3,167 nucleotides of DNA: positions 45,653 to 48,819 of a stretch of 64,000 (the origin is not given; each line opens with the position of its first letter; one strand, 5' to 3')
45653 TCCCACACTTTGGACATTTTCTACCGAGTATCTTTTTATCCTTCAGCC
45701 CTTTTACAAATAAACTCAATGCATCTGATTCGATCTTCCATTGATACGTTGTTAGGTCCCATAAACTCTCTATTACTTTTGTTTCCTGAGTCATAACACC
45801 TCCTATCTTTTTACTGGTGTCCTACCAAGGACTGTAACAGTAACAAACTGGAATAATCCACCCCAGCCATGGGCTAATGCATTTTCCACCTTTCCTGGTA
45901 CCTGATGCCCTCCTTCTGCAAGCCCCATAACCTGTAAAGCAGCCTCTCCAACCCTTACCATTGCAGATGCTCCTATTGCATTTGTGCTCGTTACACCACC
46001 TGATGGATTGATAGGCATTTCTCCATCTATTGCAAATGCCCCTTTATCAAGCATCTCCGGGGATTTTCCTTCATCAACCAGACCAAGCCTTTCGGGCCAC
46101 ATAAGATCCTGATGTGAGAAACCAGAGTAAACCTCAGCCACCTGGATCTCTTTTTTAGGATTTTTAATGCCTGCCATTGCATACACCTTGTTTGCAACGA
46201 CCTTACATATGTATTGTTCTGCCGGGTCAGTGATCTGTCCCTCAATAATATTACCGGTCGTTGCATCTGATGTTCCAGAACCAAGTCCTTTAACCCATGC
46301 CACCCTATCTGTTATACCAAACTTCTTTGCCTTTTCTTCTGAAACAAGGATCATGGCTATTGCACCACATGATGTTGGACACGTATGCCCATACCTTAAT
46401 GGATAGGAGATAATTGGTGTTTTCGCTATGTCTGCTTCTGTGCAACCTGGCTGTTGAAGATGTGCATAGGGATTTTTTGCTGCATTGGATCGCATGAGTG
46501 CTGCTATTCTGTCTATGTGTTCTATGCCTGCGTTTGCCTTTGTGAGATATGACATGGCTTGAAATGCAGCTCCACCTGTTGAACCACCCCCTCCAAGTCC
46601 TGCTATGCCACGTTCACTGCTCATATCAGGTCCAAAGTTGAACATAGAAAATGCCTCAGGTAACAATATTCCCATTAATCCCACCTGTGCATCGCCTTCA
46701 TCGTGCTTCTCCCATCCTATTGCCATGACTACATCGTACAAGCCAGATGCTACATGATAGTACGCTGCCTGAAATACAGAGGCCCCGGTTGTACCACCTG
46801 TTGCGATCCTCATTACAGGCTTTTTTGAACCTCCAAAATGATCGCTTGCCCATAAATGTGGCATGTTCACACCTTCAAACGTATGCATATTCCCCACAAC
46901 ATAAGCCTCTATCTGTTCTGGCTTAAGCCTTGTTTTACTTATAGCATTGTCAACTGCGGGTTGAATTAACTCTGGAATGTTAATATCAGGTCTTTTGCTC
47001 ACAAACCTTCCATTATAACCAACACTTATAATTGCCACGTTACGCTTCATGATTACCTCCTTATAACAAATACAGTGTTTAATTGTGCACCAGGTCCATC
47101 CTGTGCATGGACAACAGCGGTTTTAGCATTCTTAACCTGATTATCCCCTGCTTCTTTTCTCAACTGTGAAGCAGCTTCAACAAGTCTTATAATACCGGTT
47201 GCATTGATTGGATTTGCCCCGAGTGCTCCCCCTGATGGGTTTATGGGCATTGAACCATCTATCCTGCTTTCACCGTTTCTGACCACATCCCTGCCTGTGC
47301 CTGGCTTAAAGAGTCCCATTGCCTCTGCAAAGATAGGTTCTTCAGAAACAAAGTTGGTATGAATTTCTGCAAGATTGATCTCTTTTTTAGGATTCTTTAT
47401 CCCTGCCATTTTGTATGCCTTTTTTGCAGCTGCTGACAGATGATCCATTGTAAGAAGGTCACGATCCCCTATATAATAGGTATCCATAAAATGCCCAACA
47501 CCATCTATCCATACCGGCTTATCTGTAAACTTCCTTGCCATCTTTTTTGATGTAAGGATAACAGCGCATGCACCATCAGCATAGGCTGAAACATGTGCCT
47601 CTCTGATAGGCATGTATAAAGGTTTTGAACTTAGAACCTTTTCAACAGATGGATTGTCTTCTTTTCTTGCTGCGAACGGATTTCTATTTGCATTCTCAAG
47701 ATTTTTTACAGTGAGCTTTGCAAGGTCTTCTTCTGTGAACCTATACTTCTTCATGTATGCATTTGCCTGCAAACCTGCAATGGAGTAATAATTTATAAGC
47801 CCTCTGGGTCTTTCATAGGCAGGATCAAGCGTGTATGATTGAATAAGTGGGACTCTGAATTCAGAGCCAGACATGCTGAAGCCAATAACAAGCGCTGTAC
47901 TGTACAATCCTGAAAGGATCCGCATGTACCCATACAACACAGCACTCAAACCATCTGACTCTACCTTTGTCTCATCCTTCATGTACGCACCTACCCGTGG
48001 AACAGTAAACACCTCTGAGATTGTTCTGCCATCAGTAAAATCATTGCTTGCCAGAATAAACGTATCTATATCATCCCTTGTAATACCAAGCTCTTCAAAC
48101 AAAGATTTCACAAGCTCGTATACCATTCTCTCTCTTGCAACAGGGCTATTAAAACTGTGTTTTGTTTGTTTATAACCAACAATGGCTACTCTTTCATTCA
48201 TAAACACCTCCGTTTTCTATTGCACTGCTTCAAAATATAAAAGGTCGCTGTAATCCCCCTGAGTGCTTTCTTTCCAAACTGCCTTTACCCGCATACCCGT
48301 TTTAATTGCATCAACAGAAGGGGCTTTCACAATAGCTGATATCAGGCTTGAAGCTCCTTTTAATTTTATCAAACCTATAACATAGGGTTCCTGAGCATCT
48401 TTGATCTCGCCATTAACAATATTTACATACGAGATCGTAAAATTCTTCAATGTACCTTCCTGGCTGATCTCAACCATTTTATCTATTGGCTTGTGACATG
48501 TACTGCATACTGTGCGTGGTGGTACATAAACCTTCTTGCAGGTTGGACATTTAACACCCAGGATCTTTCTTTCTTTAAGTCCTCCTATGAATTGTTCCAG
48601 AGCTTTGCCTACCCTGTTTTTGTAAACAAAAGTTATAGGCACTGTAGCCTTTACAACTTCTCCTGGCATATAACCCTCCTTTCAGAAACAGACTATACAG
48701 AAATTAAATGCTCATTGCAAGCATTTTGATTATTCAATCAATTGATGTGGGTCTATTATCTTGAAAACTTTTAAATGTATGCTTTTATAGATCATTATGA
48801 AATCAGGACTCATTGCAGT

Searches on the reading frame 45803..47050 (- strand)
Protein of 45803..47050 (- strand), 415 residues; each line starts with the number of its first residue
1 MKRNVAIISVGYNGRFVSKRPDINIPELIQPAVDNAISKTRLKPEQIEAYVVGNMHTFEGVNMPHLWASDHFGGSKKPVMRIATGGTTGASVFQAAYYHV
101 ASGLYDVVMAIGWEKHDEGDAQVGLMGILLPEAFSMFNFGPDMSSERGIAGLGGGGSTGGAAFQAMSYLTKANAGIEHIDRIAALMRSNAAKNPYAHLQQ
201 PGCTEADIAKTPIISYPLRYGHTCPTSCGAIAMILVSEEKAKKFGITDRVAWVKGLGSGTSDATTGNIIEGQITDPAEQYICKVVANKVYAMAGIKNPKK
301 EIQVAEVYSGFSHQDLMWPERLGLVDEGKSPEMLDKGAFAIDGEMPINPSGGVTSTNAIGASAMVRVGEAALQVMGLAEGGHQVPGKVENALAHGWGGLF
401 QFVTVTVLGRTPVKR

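Call 10: search_protein_families(library=pfam, proteins=[window:45803-47050:-], max_evalue=0.01)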
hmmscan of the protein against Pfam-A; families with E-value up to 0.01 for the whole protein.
window:45803-47050:- (415 aa): 2 families
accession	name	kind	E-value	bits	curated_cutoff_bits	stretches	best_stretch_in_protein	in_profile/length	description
PF22691.2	Thiolase_C_1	-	1e-25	90.6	28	1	282-410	20-144/144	Thiolase C-terminal domain-like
PF00108.29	Thiolase_N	-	2.3e-06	27.6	26.4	1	17-115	15-114/260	Thiolase, N-terminal domain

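Call 18: find_encoding_contigs(protein=window:45803-47050:-, flank=10000, max_places=10)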
Protein window:45803-47050:- (415 aa): 3 contigs read that carry it; 3 places shown.
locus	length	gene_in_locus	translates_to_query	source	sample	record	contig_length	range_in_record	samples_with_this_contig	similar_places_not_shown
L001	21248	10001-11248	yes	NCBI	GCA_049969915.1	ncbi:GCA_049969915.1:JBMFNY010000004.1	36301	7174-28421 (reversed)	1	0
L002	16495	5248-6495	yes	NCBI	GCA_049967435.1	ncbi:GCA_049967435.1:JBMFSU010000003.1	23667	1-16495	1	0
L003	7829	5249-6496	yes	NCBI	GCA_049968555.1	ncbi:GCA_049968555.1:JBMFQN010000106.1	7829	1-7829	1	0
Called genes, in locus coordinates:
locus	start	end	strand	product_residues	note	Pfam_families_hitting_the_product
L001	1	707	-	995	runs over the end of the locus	PF00515:TPR_1 (faint), PF07719:TPR_2 (faint), PF12895:ANAPC3 (faint), PF13174:TPR_6 (faint), PF13176:TPR_7 (faint), PF13181:TPR_8 (faint), PF14559:TPR_19 (weak), PF14559:TPR_19, +13 more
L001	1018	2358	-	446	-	PF18073:Zn_ribbon_LapB, PF13481:AAA_25, PF03796:DnaB_C (weak), PF06745:ATPase, PF23442:DUF7125, PF06745:ATPase (weak), PF13541:ChlI (weak), PF05362:Lon_C, +1 more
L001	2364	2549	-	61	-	PF02954:HTH_8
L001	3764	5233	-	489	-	PF00672:HAMP, PF00512:HisKA, PF02518:HATPase_c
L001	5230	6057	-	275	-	PF03631:Virul_fac_BrkB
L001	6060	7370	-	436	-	PF00071:Ras (faint), PF01926:MMR_HSR1, PF02421:FeoB_N, PF00009:GTP_EFTU, PF01926:MMR_HSR1, PF02421:FeoB_N, PF00009:GTP_EFTU, PF14714:KH_dom-like, +4 more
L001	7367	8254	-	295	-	PF00350:Dynamin_N (faint), PF01926:MMR_HSR1, PF02421:FeoB_N, PF03193:RsgA_GTPase (faint), PF10662:PduV-EutP, PF00009:GTP_EFTU (weak), PF07650:KH_2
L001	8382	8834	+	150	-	PF12172:zf-ChsH2, PF01796:OB_ChsH2_C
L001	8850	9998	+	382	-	PF00108:Thiolase_N (faint), PF22691:Thiolase_C_1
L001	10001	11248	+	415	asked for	PF00108:Thiolase_N (weak), PF22691:Thiolase_C_1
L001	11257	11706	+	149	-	PF12172:zf-ChsH2, PF01796:OB_ChsH2_C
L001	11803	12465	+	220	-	PF10604:Polyketide_cyc2 (weak), PF03364:Polyketide_cyc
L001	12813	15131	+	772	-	PF19077:Big_13 (faint)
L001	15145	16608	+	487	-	PF00691:OmpA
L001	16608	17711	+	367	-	-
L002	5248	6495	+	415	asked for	PF00108:Thiolase_N (weak), PF22691:Thiolase_C_1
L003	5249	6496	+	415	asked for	PF00108:Thiolase_N (weak), PF22691:Thiolase_C_1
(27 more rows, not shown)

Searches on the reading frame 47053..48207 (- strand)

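Call 10: search_protein_families(library=pfam, proteins=[window:47053-48207:-], max_evalue=0.01)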
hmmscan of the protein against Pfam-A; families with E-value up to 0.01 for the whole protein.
window:47053-48207:- (384 aa): 2 families
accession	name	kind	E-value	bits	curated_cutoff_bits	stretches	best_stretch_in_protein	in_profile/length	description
PF22691.2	Thiolase_C_1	-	7.7e-30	104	28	1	239-375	2-136/144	Thiolase C-terminal domain-like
PF00108.29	Thiolase_N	-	1.3e-05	25.1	26.4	1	21-180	19-191/260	Thiolase, N-terminal domain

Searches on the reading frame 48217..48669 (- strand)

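Call 10: search_protein_families(library=pfam, proteins=[window:48217-48669:-], max_evalue=0.01)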
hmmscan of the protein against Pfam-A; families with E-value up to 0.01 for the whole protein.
window:48217-48669:- (150 aa): 2 families
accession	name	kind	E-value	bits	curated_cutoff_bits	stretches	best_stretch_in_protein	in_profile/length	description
PF01796.24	OB_ChsH2_C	-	1.6e-11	44.4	27.1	1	66-133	2-65/65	ChsH2, C-terminal OB-fold domain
PF12172.15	zf-ChsH2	-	8.2e-10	38.7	23.2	1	30-60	3-33/37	ChsH2, rubredoxin-like zinc ribbon domain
